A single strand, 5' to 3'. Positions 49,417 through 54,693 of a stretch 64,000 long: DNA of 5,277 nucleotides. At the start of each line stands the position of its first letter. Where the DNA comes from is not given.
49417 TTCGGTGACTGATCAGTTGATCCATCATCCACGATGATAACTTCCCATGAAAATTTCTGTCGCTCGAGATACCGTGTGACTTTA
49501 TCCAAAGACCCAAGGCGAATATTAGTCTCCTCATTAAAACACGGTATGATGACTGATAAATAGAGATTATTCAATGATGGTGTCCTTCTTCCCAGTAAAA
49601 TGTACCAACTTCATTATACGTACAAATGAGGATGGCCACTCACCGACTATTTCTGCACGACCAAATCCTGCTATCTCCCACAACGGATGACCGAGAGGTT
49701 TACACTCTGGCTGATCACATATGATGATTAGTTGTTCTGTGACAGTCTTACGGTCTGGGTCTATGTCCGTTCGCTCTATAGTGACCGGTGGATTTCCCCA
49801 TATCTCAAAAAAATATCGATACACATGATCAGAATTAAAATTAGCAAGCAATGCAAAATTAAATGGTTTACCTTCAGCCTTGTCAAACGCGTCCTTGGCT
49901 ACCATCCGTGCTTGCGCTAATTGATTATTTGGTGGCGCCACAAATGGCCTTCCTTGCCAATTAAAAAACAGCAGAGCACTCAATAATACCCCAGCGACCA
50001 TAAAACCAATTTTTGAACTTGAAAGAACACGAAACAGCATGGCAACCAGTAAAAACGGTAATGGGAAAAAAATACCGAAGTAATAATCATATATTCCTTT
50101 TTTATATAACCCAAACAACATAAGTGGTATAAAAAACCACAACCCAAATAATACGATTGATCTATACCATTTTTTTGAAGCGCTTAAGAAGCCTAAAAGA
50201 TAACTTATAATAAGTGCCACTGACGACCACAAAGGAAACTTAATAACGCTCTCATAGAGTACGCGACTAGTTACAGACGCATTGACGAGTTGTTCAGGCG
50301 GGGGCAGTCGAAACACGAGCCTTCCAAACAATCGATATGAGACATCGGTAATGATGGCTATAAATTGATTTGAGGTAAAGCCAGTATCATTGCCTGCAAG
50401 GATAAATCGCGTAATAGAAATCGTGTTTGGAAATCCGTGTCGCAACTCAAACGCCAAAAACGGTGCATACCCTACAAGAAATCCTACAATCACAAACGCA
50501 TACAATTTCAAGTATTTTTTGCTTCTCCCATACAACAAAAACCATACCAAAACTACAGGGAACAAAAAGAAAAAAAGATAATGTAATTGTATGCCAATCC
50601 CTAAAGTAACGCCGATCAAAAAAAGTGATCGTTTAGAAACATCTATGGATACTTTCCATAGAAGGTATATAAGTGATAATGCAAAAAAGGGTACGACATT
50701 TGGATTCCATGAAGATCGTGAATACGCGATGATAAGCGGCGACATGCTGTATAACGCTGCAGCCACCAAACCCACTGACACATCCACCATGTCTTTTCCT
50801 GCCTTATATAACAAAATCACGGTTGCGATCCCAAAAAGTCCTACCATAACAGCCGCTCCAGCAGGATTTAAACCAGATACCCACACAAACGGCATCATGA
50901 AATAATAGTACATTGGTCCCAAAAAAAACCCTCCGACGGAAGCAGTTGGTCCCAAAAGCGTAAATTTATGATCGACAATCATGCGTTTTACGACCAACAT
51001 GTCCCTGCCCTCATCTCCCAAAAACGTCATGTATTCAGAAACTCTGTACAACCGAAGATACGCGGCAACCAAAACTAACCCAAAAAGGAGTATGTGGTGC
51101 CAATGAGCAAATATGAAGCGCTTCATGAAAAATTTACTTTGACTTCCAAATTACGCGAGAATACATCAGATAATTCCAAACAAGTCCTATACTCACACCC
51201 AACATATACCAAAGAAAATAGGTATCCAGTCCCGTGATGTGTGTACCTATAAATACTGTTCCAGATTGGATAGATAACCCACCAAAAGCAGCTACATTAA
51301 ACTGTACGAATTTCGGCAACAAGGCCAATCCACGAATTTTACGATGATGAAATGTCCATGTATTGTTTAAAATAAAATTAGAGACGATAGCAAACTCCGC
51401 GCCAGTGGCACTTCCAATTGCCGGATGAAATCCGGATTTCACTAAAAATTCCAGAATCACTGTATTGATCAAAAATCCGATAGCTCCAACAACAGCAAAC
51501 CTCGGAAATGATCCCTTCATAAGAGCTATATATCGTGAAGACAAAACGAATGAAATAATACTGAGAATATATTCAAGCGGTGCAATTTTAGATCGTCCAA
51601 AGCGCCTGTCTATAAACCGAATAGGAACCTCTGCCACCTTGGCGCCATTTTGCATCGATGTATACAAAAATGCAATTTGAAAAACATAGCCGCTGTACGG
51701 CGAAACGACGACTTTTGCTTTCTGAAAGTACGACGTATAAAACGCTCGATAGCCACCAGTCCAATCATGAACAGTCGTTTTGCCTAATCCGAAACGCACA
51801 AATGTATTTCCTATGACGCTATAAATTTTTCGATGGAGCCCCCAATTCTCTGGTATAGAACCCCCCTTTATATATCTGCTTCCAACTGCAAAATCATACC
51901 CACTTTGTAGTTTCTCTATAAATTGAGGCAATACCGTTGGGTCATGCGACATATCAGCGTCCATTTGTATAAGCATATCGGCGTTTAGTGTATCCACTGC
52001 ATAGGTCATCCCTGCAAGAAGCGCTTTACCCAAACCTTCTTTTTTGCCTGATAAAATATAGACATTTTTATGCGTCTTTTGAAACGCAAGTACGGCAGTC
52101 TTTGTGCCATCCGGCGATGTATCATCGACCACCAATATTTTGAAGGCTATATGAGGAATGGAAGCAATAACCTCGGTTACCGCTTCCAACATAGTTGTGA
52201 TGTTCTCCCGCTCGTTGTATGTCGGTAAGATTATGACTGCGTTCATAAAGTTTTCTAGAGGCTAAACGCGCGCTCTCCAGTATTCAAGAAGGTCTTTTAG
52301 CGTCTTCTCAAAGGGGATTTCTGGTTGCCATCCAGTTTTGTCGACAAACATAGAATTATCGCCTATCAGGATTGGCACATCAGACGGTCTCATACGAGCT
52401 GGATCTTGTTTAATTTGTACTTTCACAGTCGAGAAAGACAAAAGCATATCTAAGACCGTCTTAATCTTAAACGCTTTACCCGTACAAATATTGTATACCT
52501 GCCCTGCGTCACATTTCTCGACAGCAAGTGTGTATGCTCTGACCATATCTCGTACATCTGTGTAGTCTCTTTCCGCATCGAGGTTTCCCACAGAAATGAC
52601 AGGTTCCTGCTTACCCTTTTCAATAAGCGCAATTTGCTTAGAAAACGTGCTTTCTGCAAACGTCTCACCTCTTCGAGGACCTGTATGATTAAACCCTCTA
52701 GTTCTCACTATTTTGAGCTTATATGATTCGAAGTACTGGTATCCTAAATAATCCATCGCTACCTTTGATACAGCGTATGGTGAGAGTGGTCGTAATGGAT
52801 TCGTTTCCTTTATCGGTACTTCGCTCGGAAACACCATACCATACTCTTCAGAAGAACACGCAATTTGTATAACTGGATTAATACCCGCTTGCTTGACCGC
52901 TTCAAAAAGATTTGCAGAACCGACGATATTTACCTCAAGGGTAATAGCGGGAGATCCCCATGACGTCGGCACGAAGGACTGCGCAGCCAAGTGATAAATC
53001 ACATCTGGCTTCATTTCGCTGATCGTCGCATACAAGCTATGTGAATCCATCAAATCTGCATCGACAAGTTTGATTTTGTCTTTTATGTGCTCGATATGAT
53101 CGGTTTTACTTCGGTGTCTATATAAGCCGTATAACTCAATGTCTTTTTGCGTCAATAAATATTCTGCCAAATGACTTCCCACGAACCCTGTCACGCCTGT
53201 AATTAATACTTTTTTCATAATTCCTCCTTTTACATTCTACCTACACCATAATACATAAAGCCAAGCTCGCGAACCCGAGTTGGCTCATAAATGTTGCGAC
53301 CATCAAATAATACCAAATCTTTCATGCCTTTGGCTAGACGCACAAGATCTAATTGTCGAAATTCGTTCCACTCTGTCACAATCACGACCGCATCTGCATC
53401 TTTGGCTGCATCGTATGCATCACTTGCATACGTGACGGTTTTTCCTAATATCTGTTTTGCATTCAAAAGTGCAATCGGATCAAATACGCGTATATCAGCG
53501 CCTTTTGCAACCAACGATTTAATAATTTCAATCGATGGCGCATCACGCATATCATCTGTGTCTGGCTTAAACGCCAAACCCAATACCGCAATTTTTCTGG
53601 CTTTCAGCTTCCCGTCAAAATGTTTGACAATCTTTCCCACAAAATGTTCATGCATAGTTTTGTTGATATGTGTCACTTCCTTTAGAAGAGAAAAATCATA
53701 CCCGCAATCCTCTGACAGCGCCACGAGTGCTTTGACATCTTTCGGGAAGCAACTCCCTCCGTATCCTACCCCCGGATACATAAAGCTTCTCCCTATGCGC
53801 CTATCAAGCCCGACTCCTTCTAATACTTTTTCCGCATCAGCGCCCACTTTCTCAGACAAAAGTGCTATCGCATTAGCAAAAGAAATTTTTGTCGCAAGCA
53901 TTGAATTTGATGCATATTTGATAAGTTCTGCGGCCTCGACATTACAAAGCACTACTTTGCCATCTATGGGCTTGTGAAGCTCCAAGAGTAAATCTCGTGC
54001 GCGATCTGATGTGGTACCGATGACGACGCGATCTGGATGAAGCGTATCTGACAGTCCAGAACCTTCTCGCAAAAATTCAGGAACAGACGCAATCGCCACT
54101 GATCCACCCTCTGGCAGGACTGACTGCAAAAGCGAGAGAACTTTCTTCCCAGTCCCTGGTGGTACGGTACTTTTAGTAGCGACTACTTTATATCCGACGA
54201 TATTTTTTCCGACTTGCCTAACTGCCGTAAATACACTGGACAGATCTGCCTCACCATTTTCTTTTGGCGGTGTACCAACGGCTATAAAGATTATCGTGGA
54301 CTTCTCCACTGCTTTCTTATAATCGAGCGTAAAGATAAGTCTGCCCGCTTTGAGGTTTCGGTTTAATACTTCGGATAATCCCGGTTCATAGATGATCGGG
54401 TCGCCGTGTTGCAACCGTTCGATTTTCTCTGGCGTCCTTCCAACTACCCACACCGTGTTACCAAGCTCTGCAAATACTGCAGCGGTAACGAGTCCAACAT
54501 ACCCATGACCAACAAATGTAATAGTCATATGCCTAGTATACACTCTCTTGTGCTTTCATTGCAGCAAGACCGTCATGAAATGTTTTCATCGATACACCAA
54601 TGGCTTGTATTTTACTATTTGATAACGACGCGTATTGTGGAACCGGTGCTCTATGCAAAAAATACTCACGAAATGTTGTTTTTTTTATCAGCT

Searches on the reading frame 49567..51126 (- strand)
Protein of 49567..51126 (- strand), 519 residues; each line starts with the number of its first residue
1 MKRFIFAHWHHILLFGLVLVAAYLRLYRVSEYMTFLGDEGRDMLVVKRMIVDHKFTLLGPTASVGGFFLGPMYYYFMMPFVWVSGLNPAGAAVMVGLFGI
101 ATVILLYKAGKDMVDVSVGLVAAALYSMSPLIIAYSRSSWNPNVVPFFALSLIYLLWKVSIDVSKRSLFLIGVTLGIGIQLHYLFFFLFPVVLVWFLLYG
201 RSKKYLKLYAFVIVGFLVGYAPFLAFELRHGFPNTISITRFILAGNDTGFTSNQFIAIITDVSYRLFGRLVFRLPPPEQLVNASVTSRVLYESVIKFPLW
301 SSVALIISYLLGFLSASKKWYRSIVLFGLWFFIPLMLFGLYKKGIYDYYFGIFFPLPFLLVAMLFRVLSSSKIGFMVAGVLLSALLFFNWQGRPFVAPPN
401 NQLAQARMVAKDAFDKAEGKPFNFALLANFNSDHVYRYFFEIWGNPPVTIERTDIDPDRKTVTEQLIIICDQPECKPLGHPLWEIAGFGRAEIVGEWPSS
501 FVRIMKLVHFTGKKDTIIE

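Call 17: search_protein_families(library=pfam, proteins=[window:49567-51126:-], max_evalue=0.01)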
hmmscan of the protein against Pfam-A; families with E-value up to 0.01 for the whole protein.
window:49567-51126:- (519 aa): 1 family
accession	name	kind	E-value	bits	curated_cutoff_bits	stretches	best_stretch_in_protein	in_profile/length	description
PF13231.12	PMT_2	-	3.5e-09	37.5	26.1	1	71-224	4-158/160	Dolichyl-phosphate-mannose-protein mannosyltransferase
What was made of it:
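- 49567..51126 (-): PMT_2-type GT-C between the GT2-GtrA fusion and GT2e. Pfam PMT_2 at 3.5e-9 (call 17).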

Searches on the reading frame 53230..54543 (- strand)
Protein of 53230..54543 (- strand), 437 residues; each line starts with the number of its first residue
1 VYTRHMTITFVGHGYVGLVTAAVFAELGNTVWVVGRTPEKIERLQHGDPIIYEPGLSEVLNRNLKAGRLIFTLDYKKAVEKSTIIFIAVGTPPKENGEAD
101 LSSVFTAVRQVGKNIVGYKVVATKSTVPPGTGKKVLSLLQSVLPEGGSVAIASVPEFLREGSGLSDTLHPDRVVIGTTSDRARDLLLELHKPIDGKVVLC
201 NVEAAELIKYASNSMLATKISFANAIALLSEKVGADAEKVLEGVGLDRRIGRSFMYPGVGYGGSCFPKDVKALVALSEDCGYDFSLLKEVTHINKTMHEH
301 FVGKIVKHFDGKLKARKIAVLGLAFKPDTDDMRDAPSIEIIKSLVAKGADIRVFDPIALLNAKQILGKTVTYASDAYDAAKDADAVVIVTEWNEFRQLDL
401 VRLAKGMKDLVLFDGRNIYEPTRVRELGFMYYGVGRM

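Call 18: search_protein_families(library=pfam, proteins=[window:53230-54543:-], max_evalue=0.01)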
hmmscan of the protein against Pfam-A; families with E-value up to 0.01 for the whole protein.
window:53230-54543:- (437 aa): 7 families
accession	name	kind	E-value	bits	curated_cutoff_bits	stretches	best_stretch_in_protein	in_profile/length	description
PF03721.20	UDPG_MGDP_dh_N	-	3.1e-55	187.1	27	1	6-187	1-185/187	UDP-glucose/GDP-mannose dehydrogenase family, NAD binding domain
PF00984.24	UDPG_MGDP_dh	-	3.7e-35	120.3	25.4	1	203-295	1-93/94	UDP-glucose/GDP-mannose dehydrogenase family, central domain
PF03720.21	UDPG_MGDP_dh_C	-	2.4e-34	118.2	30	1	319-421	1-103/103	UDP-glucose/GDP-mannose dehydrogenase family, UDP binding domain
PF03807.23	F420_oxidored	-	1.6e-07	32.2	21.6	0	7-89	1-67/94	NADP oxidoreductase coenzyme F420-dependent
PF01210.29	NAD_Gly3P_dh_N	-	6.9e-05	23.3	23.1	0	8-91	2-79/158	NAD-dependent glycerol-3-phosphate dehydrogenase N-terminus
PF03446.21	NAD_binding_2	-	0.00025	21.6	21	0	7-80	1-54/161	NAD binding domain of 6-phosphogluconate dehydrogenase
PF00070.33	Pyr_redox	-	0.0062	17.5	22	0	8-39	2-33/82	Pyridine nucleotide-disulphide oxidoreductase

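Call 47: search_protein_families(library=ncbifam, proteins=[window:53230-54543:-], max_evalue=0.00001)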
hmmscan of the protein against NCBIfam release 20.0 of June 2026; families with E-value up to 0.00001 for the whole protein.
window:53230-54543:- (437 aa): 7 families
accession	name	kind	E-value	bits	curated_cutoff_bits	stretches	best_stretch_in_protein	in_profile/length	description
NF047673.2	TeichurnBiosyTuaD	equivalog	5.4e-152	506.9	700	1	8-436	4-431/439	UDP-glucose 6-dehydrogenase TuaD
TIGR03026.1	NDP-sugDHase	subfamily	1.7e-130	435.5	189.8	1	6-417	1-413/413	nucleotide sugar dehydrogenase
NF041297.1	UDPGDh_AglM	equivalog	3.5e-106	355.7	670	1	6-422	1-420/429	UDP-glucose 6-dehydrogenase AglM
NF040825.1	UDPMaNacDH_Arch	equivalog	1.7e-58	198.5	750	1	6-436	1-415/418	UDP-N-acetyl-D-mannosamine dehydrogenase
NF008286.0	PRK11064.1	equivalog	8.8e-43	146.4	459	1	6-404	4-408/420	UDP-N-acetyl-D-mannosamine dehydrogenase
NF011631.0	PRK15057.1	equivalog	1.9e-37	129.3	757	1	6-357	1-338/388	UDP-glucose 6-dehydrogenase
NF011729.0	PRK15182.1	equivalog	5.8e-16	58.3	592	1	6-403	7-399/425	Vi polysaccharide biosynthesis UDP-N-acetylglucosamine C-6 dehydrogenase TviB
